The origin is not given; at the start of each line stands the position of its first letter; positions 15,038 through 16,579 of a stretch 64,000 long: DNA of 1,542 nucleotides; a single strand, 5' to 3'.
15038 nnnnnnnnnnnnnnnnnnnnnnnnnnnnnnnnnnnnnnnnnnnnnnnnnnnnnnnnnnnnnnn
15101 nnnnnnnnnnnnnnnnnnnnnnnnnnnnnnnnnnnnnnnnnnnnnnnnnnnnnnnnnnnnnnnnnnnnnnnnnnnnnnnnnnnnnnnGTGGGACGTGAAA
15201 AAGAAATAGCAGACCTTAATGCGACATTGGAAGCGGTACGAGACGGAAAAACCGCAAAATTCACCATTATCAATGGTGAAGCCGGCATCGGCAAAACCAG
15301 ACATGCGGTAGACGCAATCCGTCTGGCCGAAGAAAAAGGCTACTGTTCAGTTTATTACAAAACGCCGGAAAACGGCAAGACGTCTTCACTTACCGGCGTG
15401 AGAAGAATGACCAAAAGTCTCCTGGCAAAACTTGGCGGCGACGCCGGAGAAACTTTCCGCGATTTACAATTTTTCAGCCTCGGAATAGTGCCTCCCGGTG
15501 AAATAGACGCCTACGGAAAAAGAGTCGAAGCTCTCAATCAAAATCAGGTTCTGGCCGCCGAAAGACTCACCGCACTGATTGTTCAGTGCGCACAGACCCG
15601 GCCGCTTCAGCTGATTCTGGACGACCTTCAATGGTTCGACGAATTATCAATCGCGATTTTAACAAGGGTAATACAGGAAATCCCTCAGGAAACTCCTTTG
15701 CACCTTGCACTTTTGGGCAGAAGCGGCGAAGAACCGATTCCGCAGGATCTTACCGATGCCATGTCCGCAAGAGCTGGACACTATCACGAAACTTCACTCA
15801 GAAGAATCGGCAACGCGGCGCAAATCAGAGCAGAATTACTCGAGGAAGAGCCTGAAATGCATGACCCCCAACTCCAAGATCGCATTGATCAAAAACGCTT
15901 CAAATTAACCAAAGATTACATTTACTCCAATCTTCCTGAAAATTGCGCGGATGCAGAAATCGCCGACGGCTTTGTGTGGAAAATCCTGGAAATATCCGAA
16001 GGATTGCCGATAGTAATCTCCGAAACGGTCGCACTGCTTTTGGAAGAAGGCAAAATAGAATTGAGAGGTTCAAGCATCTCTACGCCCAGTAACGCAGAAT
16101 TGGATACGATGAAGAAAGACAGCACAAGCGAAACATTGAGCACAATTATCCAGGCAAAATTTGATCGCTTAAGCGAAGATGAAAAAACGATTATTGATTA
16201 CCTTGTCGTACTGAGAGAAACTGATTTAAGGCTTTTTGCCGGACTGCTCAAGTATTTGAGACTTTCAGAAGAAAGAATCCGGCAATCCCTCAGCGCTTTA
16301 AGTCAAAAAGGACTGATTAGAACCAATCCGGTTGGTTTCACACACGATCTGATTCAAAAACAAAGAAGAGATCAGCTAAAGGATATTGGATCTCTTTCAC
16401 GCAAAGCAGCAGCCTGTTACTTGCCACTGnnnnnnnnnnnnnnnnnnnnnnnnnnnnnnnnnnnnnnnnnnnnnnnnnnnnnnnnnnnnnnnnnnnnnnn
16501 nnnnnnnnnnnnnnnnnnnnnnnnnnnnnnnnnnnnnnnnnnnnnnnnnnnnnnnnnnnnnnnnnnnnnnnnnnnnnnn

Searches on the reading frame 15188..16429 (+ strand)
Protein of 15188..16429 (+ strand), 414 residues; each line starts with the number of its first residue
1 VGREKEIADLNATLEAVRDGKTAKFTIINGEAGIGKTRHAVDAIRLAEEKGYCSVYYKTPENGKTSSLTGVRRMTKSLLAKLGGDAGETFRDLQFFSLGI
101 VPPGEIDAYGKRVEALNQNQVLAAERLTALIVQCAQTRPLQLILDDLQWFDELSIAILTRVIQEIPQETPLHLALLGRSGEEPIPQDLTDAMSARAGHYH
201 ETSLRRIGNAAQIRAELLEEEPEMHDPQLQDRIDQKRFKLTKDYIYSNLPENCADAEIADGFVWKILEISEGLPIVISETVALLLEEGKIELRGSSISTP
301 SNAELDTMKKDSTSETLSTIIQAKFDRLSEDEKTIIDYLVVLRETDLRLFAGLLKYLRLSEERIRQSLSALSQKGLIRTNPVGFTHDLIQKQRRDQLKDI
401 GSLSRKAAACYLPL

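Call 85: find_homologous_proteins(query=window:15188-16429:+, max_evalue=0.00001)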
Query window:15188-16429:+ (414 aa): 1 proteins with E <= 0.00001 among 8000 candidates.
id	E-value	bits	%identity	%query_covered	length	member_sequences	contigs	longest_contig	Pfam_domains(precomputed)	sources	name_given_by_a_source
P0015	2.7e-11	61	26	94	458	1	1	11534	PF13191.13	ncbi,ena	-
